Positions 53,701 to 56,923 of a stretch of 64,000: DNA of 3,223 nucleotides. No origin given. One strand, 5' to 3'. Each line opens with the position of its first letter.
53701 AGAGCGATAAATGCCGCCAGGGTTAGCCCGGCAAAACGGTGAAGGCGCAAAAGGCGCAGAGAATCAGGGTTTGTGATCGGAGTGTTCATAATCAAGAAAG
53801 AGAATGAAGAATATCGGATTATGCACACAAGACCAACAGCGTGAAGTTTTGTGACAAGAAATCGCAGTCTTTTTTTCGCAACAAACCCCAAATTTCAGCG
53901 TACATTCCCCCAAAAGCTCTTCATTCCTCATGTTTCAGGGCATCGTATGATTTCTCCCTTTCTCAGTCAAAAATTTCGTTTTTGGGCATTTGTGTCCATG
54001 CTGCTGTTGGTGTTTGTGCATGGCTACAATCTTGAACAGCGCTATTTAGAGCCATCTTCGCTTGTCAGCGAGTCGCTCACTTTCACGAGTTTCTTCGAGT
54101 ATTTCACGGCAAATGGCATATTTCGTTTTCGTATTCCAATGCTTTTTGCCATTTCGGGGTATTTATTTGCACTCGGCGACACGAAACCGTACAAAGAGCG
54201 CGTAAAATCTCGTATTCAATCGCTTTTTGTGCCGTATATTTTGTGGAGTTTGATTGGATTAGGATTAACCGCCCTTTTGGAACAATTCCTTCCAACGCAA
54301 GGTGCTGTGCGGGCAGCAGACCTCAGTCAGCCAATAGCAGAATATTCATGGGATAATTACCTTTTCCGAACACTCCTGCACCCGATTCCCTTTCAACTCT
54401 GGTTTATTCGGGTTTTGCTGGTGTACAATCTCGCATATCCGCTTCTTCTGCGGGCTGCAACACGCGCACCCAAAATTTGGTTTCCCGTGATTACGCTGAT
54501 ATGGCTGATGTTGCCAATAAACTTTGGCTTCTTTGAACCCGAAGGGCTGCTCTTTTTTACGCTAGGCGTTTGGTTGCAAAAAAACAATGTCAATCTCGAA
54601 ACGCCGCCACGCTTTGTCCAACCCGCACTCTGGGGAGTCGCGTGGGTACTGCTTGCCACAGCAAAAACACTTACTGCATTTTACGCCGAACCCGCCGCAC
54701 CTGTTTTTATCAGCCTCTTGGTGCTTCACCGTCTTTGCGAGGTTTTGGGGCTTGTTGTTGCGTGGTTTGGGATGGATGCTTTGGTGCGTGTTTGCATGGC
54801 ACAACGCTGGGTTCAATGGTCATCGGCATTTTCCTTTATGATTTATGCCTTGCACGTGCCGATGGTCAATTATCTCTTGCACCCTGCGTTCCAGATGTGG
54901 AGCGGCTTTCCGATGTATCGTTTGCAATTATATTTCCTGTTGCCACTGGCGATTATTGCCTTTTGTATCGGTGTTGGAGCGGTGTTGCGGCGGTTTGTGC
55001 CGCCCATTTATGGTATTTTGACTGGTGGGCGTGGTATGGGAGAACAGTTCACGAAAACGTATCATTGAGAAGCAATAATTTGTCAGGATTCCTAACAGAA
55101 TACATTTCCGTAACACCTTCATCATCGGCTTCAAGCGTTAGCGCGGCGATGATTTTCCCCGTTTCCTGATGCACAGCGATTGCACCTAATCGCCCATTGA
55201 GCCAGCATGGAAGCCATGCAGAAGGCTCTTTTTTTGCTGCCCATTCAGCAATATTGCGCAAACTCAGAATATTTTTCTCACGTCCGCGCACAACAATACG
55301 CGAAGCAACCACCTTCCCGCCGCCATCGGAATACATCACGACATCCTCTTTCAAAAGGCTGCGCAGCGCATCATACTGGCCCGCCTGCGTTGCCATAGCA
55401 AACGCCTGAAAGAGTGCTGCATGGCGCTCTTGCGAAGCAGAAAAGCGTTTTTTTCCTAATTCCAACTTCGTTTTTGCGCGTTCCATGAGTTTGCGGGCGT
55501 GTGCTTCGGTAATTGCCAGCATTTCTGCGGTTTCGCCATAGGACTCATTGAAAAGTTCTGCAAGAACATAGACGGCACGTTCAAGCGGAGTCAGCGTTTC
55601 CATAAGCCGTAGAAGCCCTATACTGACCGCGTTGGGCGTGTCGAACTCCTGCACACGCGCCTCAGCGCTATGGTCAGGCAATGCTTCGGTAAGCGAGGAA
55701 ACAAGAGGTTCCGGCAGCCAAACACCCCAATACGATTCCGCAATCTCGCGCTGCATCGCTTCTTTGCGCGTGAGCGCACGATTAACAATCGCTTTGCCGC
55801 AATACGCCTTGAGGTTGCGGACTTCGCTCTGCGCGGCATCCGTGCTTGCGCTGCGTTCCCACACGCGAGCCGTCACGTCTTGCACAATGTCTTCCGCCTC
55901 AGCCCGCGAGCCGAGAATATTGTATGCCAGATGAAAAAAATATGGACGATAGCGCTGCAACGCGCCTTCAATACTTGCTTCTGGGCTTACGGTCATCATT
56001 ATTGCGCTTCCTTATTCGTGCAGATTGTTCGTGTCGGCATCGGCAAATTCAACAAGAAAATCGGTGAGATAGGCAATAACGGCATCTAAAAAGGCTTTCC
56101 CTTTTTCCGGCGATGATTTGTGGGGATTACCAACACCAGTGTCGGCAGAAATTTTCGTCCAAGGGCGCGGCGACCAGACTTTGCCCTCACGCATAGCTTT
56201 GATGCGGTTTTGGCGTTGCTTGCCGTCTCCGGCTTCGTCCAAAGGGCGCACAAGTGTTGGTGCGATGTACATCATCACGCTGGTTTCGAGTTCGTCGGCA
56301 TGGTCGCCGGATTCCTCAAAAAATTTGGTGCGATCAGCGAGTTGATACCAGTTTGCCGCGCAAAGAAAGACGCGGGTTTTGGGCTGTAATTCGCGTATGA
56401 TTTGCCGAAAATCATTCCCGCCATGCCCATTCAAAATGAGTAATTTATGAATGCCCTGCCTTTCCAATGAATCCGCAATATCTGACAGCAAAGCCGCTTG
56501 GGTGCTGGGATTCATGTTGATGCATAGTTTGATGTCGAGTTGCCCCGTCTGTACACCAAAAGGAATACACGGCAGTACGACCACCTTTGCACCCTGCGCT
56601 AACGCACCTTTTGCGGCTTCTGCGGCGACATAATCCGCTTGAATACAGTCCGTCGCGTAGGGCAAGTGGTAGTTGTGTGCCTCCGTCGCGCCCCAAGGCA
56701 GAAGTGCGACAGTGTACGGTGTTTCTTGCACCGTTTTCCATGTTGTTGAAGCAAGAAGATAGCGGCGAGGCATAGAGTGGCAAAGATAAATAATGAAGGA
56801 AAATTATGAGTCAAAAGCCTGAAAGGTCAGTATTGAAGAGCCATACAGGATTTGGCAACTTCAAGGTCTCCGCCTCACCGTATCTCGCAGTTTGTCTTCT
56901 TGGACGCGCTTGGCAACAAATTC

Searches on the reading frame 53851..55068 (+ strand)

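Call 25: search_protein_families(library=pfam, proteins=[window:53851-55068:+], max_evalue=0.001)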
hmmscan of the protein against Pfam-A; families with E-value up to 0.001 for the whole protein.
window:53851-55068:+ (405 aa): 1 family
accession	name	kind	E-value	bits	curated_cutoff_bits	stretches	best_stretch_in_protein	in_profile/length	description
PF01757.29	Acyl_transf_3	-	2.6e-20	73.2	31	1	48-373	10-318/326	Acyltransferase domain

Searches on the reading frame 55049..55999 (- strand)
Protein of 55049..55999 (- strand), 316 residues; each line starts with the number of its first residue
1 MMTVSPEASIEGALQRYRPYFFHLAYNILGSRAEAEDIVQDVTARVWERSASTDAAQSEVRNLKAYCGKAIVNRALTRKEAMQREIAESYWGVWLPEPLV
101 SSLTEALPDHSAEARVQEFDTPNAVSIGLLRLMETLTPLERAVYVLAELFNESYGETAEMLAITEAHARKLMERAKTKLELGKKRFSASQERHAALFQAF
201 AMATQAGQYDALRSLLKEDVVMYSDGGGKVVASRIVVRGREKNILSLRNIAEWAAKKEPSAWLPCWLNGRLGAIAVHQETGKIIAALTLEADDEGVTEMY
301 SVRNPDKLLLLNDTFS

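Call 70: search_protein_families(library=pfam, proteins=[window:55049-55999:-], max_evalue=0.001)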
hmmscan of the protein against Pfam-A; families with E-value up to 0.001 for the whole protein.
window:55049-55999:- (316 aa): 3 families
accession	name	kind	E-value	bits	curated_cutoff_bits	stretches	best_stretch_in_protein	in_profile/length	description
PF08281.18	Sigma70_r4_2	-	4.1e-10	39.6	25.7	1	129-179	4-54/54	Sigma-70, region 4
PF04542.20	Sigma70_r2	-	5e-09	36.3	24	1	15-78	3-64/71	Sigma-70 region 2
PF04545.22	Sigma70_r4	-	2.8e-05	24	24.1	1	132-179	1-48/50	Sigma-70, region 4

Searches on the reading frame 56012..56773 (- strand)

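Call 70: search_protein_families(library=pfam, proteins=[window:56012-56773:-], max_evalue=0.001)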
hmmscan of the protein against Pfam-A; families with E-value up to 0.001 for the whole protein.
window:56012-56773:- (253 aa): 1 family
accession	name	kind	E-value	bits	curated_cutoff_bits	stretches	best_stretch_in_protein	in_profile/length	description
PF02633.19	Creatininase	-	4.8e-59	200.1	31.3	1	9-240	2-238/238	Creatinine amidohydrolase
